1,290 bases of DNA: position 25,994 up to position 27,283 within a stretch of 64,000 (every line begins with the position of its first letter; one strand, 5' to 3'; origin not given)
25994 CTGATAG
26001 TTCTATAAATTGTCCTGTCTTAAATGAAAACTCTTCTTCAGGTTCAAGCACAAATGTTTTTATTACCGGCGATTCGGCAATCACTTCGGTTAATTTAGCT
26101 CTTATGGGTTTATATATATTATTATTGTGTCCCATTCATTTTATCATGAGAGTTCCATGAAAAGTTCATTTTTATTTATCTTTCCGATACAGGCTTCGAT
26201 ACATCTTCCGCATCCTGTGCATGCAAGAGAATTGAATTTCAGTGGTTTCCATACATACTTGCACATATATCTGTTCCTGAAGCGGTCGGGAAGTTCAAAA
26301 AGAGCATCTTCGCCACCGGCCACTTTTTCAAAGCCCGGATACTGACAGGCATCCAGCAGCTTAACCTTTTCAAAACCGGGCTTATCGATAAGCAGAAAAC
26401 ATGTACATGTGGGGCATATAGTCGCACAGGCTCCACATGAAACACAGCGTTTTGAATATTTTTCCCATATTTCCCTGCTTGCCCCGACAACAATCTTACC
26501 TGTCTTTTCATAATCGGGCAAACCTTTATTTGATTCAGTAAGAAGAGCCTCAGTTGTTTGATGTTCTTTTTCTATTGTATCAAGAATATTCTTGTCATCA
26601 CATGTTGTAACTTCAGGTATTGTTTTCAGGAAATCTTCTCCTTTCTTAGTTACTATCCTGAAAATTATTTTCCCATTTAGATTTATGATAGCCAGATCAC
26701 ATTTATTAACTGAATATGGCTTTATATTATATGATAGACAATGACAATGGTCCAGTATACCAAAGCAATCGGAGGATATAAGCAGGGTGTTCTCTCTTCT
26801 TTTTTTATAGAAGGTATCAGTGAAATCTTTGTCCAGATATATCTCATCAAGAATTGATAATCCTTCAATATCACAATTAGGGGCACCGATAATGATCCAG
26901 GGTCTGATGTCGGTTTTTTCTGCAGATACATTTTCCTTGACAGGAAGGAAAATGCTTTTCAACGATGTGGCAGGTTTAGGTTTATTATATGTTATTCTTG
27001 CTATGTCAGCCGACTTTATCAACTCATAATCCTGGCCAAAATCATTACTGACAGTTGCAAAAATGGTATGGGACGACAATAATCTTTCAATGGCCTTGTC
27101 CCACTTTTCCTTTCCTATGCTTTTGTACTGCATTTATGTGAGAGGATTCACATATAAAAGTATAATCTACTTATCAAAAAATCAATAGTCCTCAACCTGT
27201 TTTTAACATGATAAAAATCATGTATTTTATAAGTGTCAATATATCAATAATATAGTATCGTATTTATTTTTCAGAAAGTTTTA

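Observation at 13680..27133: Putative NAD(P)H-coupled, ion-translocating [NiFe] hydrogenase: AsrAB-like diaphorase in one operon with a group 4 hydrogenase and a full Mrp set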

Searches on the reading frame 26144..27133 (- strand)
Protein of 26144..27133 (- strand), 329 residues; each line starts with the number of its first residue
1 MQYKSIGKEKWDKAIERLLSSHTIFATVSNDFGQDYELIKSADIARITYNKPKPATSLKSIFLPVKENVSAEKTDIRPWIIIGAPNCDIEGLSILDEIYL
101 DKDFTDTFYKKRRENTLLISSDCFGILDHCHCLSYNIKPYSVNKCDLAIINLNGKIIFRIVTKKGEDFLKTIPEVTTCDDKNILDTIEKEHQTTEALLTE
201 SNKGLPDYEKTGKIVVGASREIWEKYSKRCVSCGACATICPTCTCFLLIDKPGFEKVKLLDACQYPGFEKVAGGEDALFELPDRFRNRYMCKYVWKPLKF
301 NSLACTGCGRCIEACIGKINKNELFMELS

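Call 3: search_protein_families(library=pfam, proteins=[window:26144-27133:-])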
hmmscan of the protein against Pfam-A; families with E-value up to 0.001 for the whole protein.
window:26144-27133:- (329 aa): 8 families
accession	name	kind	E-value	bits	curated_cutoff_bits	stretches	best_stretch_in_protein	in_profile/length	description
PF17179.9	Fer4_22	-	8.1e-22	78.3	27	1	229-319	1-95/95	4Fe-4S dicluster domain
PF00037.32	Fer4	-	5.5e-08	32.8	21.1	1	228-242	6-20/24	4Fe-4S binding domain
PF12797.12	Fer4_2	-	2.6e-07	30.6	24.5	0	299-315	4-20/22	4Fe-4S binding domain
PF12838.12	Fer4_7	-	3.5e-06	27.8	27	0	220-242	28-50/52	4Fe-4S dicluster domain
PF13187.11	Fer4_9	-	3.5e-06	27.4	27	0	222-242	34-49/52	4Fe-4S dicluster domain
PF12837.12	Fer4_6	-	6.1e-05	23.2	25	0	300-315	4-19/24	4Fe-4S binding domain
PF13237.11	Fer4_10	-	0.00011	22.4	25.5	1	227-315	6-52/53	4Fe-4S dicluster domain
PF14697.11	Fer4_21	-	0.00062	20.3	35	0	214-245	25-56/59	4Fe-4S dicluster domain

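Call 8: search_protein_families(library=ncbifam, proteins=[window:26144-27133:-], max_evalue=0.00001)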
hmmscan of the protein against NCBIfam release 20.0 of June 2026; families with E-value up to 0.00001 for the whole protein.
window:26144-27133:- (329 aa): 3 families
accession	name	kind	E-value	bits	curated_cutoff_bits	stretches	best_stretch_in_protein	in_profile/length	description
NF040829.1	sulfhyd_ShyB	equivalog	2.3e-39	135.4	690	1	1-324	1-325/334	NAD(P)-dependent hydrogenase/sulfhydrogenase 2 subunit beta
TIGR02910.1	sulfite_red_A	equivalog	9.8e-34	117.1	323.15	1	53-320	57-318/334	anaerobic sulfite reductase subunit AsrA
NF040833.1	sulfhyd_HydB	equivalog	6.3e-33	114.1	750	1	1-320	1-327/367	NADPH-dependent hydrogenase/sulfhydrogenase 1 subunit beta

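Call 19: find_related_loci(query=window:26144-27133:-, collection=genome_contigs, flank=10000)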
Query window:26144-27133:- (329 aa) in genome_contigs; peptide patterns used: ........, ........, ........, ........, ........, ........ (x = any residue, [..] = any of these).
224 stretches matched a pattern; 168 encode a relative of the query (tblastn E <= 1e-3); the best 80 are kept; 80 distinct loci.
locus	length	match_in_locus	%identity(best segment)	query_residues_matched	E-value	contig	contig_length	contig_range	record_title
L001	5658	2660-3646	90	1-329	0e+0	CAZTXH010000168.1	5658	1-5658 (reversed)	MAG TPA_asm: uncultured Rikenellaceae bacterium isolate binchicken_co178_10 genome assembly, contig: NODE_16470_length_5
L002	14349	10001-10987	83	1-329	0e+0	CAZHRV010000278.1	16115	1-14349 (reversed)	MAG TPA_asm: uncultured Rikenellaceae bacterium isolate SRP185410_co1_20 genome assembly, contig: k141_1522632, whole ge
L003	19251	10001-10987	77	1-329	1e-177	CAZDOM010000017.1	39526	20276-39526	MAG TPA_asm: uncultured Rikenellaceae bacterium isolate binchicken_co129_196 genome assembly, contig: NODE_2532_length_3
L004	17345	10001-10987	74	1-329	5e-173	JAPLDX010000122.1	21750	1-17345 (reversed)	MAG: Bacteroidia bacterium isolate LacPavin_0920_SED3_MAG_41_20 LacPavin_0920_SED3_scaffold_391273, whole genome shotgun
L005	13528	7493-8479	72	1-329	2e-172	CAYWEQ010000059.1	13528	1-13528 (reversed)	MAG TPA_asm: uncultured Rikenellaceae bacterium isolate SRP080215_co1_37 genome assembly, contig: NODE_4146_length_13528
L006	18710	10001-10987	76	1-329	2e-172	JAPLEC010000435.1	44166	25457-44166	MAG: Bacteroidia bacterium isolate LacPavin_0920_SED5_MAG_39_11 LacPavin_0920_SED5_scaffold_748392, whole genome shotgun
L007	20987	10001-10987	73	1-329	6e-171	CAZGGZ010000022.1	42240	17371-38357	MAG TPA_asm: uncultured Rikenellaceae bacterium isolate binchicken_co364_139 genome assembly, contig: NODE_469_length_42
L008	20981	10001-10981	74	1-327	7e-168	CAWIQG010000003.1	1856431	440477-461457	MAG: uncultured Bacteroidales bacterium isolate MFD01476.bin.1.83 genome assembly, contig: contig_21876, whole genome sh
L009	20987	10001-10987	70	1-329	2e-164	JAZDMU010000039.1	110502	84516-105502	MAG: Bacteroidota bacterium isolate MEGAHIT-group-0.674 k141_16504334, whole genome shotgun sequence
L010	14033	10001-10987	74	1-329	9e-163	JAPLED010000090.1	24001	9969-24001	MAG: Bacteroidia bacterium isolate LacPavin_0920_WC90_MAG_39_66 LacPavin_0920_WC90_scaffold_1809310, whole genome shotgu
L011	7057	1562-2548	74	1-329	6e-162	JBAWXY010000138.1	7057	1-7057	MAG: Bacteroidota bacterium isolate ELA075 MAG075_138, whole genome shotgun sequence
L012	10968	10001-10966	74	1-322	9e-160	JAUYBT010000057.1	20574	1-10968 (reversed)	MAG: Bacteroidales bacterium isolate C20_concoct.bin.132 C20_k141_304463, whole genome shotgun sequence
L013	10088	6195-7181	70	1-329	3e-159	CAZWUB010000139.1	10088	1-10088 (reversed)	MAG TPA_asm: uncultured Rikenellaceae bacterium isolate SRP192927_co6_466 genome assembly, contig: NODE_17165_length_100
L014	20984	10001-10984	73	1-328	5e-159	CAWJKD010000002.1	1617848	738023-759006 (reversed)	MAG: uncultured Bacteroidetes bacterium isolate MFD05942.bin.1.169 genome assembly, contig: contig_14421, whole genome s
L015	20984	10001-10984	73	1-328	3e-158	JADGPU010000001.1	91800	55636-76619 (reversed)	MAG: Bacteroidales bacterium isolate Chersky.21_39 contig-100_5, whole genome shotgun sequence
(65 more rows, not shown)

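Call 34: find_homologous_proteins(query=window:26144-27133:-, max_evalue=1e-10)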
Query window:26144-27133:- (329 aa): 1491 proteins with E <= 1e-10 among 2830 candidates; the best 120 are listed.
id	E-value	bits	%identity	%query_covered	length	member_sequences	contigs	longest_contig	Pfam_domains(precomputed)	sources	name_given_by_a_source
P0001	1.6e-221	752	98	100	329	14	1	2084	PF17179.10,PF12797.13,PF00037.33,PF12838.13,PF13187.12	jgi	-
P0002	7.6e-192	655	84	100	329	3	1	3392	PF17179.10,PF12797.13,PF00037.33,PF12838.13,PF13187.12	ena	-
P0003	1.8e-191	653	84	100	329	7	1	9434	PF17179.10,PF12797.13,PF00037.33,PF12838.13,PF13187.12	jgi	-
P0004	1.7e-190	650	84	100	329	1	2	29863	PF17179.10,PF12797.13,PF00037.33,PF13187.12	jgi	jgi:sulfhydrogenase subunit beta (sulfur reductase)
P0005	6.0e-179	612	79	100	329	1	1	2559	PF17179.10,PF12797.13,PF00037.33,PF12838.13,PF13187.12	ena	-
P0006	1.7e-177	607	79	100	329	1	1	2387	PF17179.10,PF12797.13,PF00037.33,PF12838.13,PF13183.12,PF13187.12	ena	-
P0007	4.9e-177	606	77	100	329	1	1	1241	PF17179.10,PF12797.13,PF00037.33,PF12838.13,PF13187.12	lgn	-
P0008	1.6e-175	601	77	100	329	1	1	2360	PF17179.10,PF12797.13,PF00037.33,PF12838.13,PF13187.12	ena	-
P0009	3.0e-175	600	77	100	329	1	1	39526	PF17179.10,PF00037.33,PF12838.13,PF13187.12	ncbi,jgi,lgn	-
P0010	2.4e-174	597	74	100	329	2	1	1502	PF17179.10,PF12797.13,PF00037.33,PF12838.13,PF13187.12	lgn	-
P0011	2.0e-173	594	75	100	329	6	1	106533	PF17179.10,PF00037.33,PF12838.13,PF13183.12,PF13187.12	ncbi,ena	-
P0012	4.3e-172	590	77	100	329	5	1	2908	PF17179.10,PF12797.13,PF12838.13,PF13187.12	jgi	jgi:sulfhydrogenase subunit beta (sulfur reductase)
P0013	9.5e-172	588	74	100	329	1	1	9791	PF17179.10,PF12797.13,PF00037.33,PF12838.13,PF13183.12,PF13187.12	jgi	jgi:ferredoxin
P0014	1.2e-171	588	76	100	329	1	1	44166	PF17179.10,PF12797.13,PF00037.33,PF12838.13,PF13187.12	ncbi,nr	ncbi:MAG: 4Fe-4S dicluster domain-containing protein [Bacteroidia bacterium]|nr:4Fe-4S dicluster dom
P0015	1.5e-171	588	77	100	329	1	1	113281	PF17179.10,PF12797.13,PF00037.33,PF12838.13,PF13187.12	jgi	jgi:ferredoxin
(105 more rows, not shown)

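Call 35: search_solved_structures(query=window:26144-27133:-, max_evalue=0.01)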
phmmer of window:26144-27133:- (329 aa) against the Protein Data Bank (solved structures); distinct sequences matched with E-value up to 0.01: 3.
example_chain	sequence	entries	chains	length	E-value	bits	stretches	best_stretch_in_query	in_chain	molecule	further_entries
9nez_B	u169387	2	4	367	4.6e-31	111.1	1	2-319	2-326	Sulfhydrogenase 1 subunit beta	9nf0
8rvu_E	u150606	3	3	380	0.00053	22.2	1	219-246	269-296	Formate dehydrogenase, beta subunit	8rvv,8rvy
7bkb_E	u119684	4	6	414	0.009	18.1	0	222-248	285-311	Formate dehydrogenase, beta subunit (F420)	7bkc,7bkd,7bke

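Call 56: search_protein_representatives(protein=window:26144-27133:-)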
Query: 329 residues. Proteins with E-value up to 0.001 (for the whole library): 2242; up to 1e-10: 1429; up to 1e-30: 184. The best 150 are listed.
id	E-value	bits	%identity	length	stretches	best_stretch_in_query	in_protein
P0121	2.0e-117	408.2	71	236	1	94-328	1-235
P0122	6.3e-107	373.7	50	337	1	3-328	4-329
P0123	4.7e-77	275.5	42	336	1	5-326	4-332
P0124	2.6e-68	246.8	67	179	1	160-328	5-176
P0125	9.6e-63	228.5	61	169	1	1-168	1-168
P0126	7.4e-62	225.5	83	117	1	215-328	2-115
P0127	4.5e-60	219.7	34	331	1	6-328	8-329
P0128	1.4e-56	208.2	36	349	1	6-326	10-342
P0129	1.8e-56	207.9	62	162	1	185-328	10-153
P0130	1.4e-54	201.6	35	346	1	6-327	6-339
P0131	4.5e-54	199.9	40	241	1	6-241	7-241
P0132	6.5e-53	196.1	33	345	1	8-325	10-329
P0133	5.1e-52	193.2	42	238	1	7-234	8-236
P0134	1.0e-51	192.2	69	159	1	215-328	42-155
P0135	1.7e-51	191.5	37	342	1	45-328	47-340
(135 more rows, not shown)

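Call 57: find_homologous_proteins(query=P0123, max_evalue=1e-20)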
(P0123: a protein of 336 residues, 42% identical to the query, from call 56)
Query P0123 (336 aa): 1352 proteins with E <= 1e-20 among 3438 candidates; the best 120 are listed.
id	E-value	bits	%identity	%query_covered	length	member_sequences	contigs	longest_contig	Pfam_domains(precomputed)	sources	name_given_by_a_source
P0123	3.5e-229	778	100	100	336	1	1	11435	PF17179.10,PF12797.13,PF12838.13,PF13187.12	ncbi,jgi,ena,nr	ncbi:MAG: 4Fe-4S dicluster domain-containing protein [Spirochaetes bacterium]|nr:4Fe-4S dicluster do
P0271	2.3e-153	528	67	100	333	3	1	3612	PF17179.10,PF13187.12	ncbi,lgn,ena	-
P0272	5.2e-152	524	67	100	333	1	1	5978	PF17179.10,PF12797.13,PF00037.33,PF12838.13,PF13187.12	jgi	-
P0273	2.7e-151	522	67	99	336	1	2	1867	PF17179.10,PF12797.13,PF00037.33,PF13237.12,PF13187.12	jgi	-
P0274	4.5e-139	481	61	100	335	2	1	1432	PF17179.10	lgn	-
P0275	1.7e-133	463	58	100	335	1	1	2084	PF17179.10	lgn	-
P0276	4.5e-133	462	57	100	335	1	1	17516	PF17179.10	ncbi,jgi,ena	-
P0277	1.9e-130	453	59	99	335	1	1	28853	PF17179.10,PF12797.13,PF00037.33,PF13237.12,PF13187.12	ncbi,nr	ncbi:MAG: 4Fe-4S dicluster domain-containing protein [Spirochaetes bacterium]|nr:4Fe-4S dicluster do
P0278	1.5e-115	404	56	100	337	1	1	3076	PF17179.10,PF12797.13,PF12838.13,PF13183.12,PF13187.12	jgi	-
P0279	1.6e-115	404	53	98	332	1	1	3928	PF14697.12,PF17179.10,PF13237.12,PF13187.12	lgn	-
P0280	1.7e-114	401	52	100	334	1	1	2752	PF17179.10,PF00037.33,PF12838.13,PF13237.12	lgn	-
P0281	2.3e-111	390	49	100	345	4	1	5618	PF17179.10,PF12797.13,PF00037.33,PF13187.12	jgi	jgi:ferredoxin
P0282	3.7e-96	340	47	99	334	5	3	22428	PF17179.10,PF12797.13,PF12838.13,PF13183.12,PF13187.12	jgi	jgi:sulfhydrogenase subunit beta (sulfur reductase)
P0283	1.4e-95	338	47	98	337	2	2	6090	PF14697.12,PF17179.10,PF00037.33,PF12838.13,PF13187.12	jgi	jgi:sulfhydrogenase subunit beta (sulfur reductase)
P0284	1.7e-95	338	47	99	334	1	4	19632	PF17179.10,PF12797.13,PF00037.33,PF12838.13,PF13183.12,PF13187.12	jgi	jgi:sulfhydrogenase subunit beta (sulfur reductase)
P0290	3.2e-94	334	45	99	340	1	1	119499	PF17179.10,PF00037.33,PF12838.13,PF13183.12,PF13187.12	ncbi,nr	ncbi:hypothetical protein DMA11_03450 [Marinilabiliaceae bacterium JC017]|nr:hypothetical protein DM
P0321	1.8e-90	322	46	99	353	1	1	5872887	PF14697.12,PF17179.10,PF12797.13,PF00037.33,PF12838.13,PF13187.12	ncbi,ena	-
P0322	1.9e-90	322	44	98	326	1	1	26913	PF17179.10,PF12797.13,PF00037.33,PF13183.12,PF13187.12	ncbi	ncbi:4Fe-4S dicluster domain-containing protein [Candidatus Cloacimonadota bacterium]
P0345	3.7e-89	317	46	98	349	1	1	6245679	PF17179.10,PF12797.13,PF00037.33,PF12838.13,PF13237.12,PF13183.12,PF13187.12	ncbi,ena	-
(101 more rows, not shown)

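Call 58: find_encoding_contigs(protein=P0277, flank=10000, max_places=2)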
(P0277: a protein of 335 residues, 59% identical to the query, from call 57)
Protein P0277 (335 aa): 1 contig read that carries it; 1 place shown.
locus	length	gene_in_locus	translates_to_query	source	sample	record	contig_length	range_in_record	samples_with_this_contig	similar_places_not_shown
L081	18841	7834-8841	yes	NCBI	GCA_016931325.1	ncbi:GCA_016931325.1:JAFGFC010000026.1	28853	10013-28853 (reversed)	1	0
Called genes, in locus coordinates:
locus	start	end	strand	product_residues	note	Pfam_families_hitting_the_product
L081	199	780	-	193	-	PF01227:GTP_cyclohydroI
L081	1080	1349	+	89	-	-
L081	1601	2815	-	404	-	PF07614:DUF1577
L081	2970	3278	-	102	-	PF03091:CutA1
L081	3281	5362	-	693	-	PF00009:GTP_EFTU, PF01926:MMR_HSR1 (faint), PF22042:EF-G_D2, PF03144:GTP_EFTU_D2, PF14492:EFG_III, PF16658:RF3_C (faint), PF03764:EFG_IV, PF00679:EFG_C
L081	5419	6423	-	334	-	PF01118:Semialdhyde_dh, PF02774:Semialdhyde_dhC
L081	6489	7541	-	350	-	PF00180:Iso_dh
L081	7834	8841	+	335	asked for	PF13187:Fer4_9 (faint), PF00037:Fer4 (faint), PF12797:Fer4_2 (faint), PF13237:Fer4_10 (faint), PF17179:Fer4_22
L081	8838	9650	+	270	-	PF00175:NAD_binding_1, PF10418:DHODB_Fe-S_bind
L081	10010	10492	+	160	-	PF12797:Fer4_2 (faint), PF12837:Fer4_6 (faint), PF13237:Fer4_10 (faint), PF13484:Fer4_16 (faint), PF13247:Fer4_11, PF12838:Fer4_7 (weak), PF13187:Fer4_9 (weak), PF00037:Fer4 (weak)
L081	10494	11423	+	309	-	PF00146:NADHdh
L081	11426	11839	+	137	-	PF01058:Oxidored_q6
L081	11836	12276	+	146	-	PF00329:Complex1_30kDa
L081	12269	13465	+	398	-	PF00374:NiFeSe_Hases, PF00346:Complex1_49kDa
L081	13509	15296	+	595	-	PF00361:Proton_antipo_M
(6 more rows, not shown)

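Call 59: find_encoding_contigs(protein=P0322, flank=10000, max_places=2)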
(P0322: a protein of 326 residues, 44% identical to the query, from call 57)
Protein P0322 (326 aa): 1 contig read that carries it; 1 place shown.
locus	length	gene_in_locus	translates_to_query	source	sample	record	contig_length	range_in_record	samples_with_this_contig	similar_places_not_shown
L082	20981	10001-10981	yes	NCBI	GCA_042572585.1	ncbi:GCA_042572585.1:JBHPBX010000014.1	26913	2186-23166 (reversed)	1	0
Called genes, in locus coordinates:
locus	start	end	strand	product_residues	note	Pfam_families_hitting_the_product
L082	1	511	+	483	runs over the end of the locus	PF00144:Beta-lactamase, PF13860:FlgD_ig (weak), PF18962:Por_Secre_tail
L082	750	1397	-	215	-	PF02492:cobW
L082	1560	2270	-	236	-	PF13386:DsbD_2 (weak)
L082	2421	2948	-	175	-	PF02663:FmdE, PF01258:zf-dskA_traR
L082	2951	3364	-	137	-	PF08753:NikR_C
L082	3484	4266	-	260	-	PF07607:DUF1570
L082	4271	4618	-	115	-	PF01155:HypA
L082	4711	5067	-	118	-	PF05635:23S_rRNA_IVP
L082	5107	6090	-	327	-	PF00586:AIRS, PF02769:AIRS_C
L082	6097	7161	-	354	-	PF01924:HypD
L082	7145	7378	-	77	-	PF01455:HupF_HypC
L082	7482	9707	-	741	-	PF00708:Acylphosphatase, PF07503:zf-HYPF, PF01300:Sua5_yciO_yrdC, PF17788:HypF_C, PF22521:HypF_C_2, PF00814:TsaD (weak)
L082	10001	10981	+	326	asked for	PF13183:Fer4_8 (faint), PF13187:Fer4_9 (faint), PF00037:Fer4 (faint), PF12797:Fer4_2 (faint), PF17179:Fer4_22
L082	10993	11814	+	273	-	PF00970:FAD_binding_6 (weak), PF00175:NAD_binding_1, PF10418:DHODB_Fe-S_bind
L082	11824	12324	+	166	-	PF13247:Fer4_11, PF13237:Fer4_10 (weak), PF12838:Fer4_7 (weak), PF13187:Fer4_9 (weak), PF25160:LdpA_Fe-S-bd (weak), PF00037:Fer4 (weak)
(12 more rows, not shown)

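Call 60: find_encoding_contigs(protein=P0321, flank=10000, max_places=2)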
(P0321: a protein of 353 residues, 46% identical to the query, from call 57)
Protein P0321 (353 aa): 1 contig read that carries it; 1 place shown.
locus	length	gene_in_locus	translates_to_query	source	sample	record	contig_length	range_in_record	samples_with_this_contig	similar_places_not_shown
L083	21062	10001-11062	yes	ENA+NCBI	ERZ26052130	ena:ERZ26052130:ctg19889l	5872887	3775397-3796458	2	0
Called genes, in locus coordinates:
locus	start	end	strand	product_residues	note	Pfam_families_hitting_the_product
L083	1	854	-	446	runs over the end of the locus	PF01488:Shikimate_DH (faint), PF02254:TrkA_N, PF03807:F420_oxidored (faint), PF13241:NAD_binding_7 (faint), PF02080:TrkA_C, PF02254:TrkA_N, PF02080:TrkA_C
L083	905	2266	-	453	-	PF01235:Na_Ala_symp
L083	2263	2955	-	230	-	PF00657:Lipase_GDSL, PF13472:Lipase_GDSL_2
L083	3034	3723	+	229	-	PF02463:SMC_N (weak), PF00005:ABC_tran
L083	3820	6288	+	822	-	PF12704:MacB_PCD, PF02687:FtsX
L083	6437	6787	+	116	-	-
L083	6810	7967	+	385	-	-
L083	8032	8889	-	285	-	-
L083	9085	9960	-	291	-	PF00491:Arginase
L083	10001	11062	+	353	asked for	PF13187:Fer4_9 (faint), PF12838:Fer4_7 (faint), PF14697:Fer4_21 (faint), PF00037:Fer4 (faint), PF12797:Fer4_2 (faint), PF17179:Fer4_22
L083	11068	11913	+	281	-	PF00175:NAD_binding_1, PF10418:DHODB_Fe-S_bind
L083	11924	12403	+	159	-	PF13247:Fer4_11 (weak), PF12838:Fer4_7 (faint), PF13187:Fer4_9 (faint), PF13237:Fer4_10 (faint), PF13484:Fer4_16 (faint), PF25160:LdpA_Fe-S-bd (faint)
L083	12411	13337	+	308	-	PF00146:NADHdh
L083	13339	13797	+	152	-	PF01058:Oxidored_q6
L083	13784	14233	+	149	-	PF00329:Complex1_30kDa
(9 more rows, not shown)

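Call 62: find_encoding_contigs(protein=P0290, flank=10000, max_places=1)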
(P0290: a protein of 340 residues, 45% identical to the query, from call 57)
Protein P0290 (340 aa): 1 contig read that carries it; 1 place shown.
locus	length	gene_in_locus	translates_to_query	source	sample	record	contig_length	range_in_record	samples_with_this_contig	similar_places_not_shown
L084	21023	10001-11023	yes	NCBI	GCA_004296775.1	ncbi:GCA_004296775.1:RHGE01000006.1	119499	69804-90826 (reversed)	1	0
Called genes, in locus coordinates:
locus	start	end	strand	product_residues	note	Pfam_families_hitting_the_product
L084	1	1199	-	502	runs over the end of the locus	PF00939:Na_sulph_symp, PF03600:CitMHS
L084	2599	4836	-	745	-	PF03648:Glyco_hydro_67N, PF16126:DUF4838, PF00754:F5_F8_type_C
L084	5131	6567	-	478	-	PF09721:Exosortase_EpsH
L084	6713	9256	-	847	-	PF08487:VIT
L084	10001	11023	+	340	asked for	PF13183:Fer4_8 (faint), PF13187:Fer4_9 (faint), PF12838:Fer4_7 (faint), PF00037:Fer4 (faint), PF17179:Fer4_22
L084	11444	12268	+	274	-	PF00175:NAD_binding_1, PF10418:DHODB_Fe-S_bind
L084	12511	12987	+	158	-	PF12838:Fer4_7 (faint), PF13187:Fer4_9 (faint), PF13484:Fer4_16 (faint), PF00037:Fer4 (faint), PF13247:Fer4_11 (weak), PF12800:Fer4_4 (faint), PF12837:Fer4_6 (faint), PF25160:LdpA_Fe-S-bd (weak), +1 more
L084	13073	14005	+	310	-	PF00146:NADHdh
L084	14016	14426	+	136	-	PF01058:Oxidored_q6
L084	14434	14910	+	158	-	PF00329:Complex1_30kDa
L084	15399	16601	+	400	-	PF00374:NiFeSe_Hases, PF00346:Complex1_49kDa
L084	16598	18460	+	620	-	PF00361:Proton_antipo_M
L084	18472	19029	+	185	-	PF13244:MbhD, PF20501:MbhE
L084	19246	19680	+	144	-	PF04039:MnhB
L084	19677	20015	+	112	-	PF00420:Oxidored_q2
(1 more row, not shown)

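Call 63: find_encoding_contigs(protein=P0345, flank=10000, max_places=1)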
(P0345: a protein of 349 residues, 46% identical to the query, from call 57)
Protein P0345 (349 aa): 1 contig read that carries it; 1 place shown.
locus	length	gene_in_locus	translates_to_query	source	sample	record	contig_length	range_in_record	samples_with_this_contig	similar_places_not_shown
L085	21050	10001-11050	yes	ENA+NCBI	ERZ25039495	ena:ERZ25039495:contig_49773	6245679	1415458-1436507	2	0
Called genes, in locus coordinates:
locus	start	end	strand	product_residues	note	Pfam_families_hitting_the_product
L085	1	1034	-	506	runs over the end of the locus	PF00657:Lipase_GDSL, PF13472:Lipase_GDSL_2, PF18962:Por_Secre_tail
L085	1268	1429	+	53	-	-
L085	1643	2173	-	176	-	PF00034:Cytochrom_C (weak), PF13442:Cytochrome_CBB3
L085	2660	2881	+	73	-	-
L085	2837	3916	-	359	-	PF01924:HypD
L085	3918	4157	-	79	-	PF01455:HupF_HypC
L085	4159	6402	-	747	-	PF00708:Acylphosphatase, PF07503:zf-HYPF, PF01300:Sua5_yciO_yrdC, PF17788:HypF_C, PF22521:HypF_C_2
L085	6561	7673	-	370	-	PF05222:AlaDh_PNT_N, PF07992:Pyr_redox_2 (faint), PF00070:Pyr_redox (faint), PF01262:AlaDh_PNT_C, PF02826:2-Hacid_dh_C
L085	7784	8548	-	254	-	PF18962:Por_Secre_tail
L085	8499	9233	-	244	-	-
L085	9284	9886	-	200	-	PF06971:Put_DNA-bind_N, PF02629:CoA_binding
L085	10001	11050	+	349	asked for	PF13183:Fer4_8 (faint), PF13187:Fer4_9 (faint), PF12838:Fer4_7 (faint), PF13237:Fer4_10 (faint), PF00037:Fer4 (faint), PF12797:Fer4_2 (faint), PF17179:Fer4_22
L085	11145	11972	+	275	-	PF00970:FAD_binding_6 (weak), PF00175:NAD_binding_1, PF10418:DHODB_Fe-S_bind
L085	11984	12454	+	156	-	PF13247:Fer4_11 (weak), PF13237:Fer4_10 (faint), PF12837:Fer4_6 (faint), PF13187:Fer4_9 (faint), PF13484:Fer4_16 (faint)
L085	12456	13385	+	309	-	PF00146:NADHdh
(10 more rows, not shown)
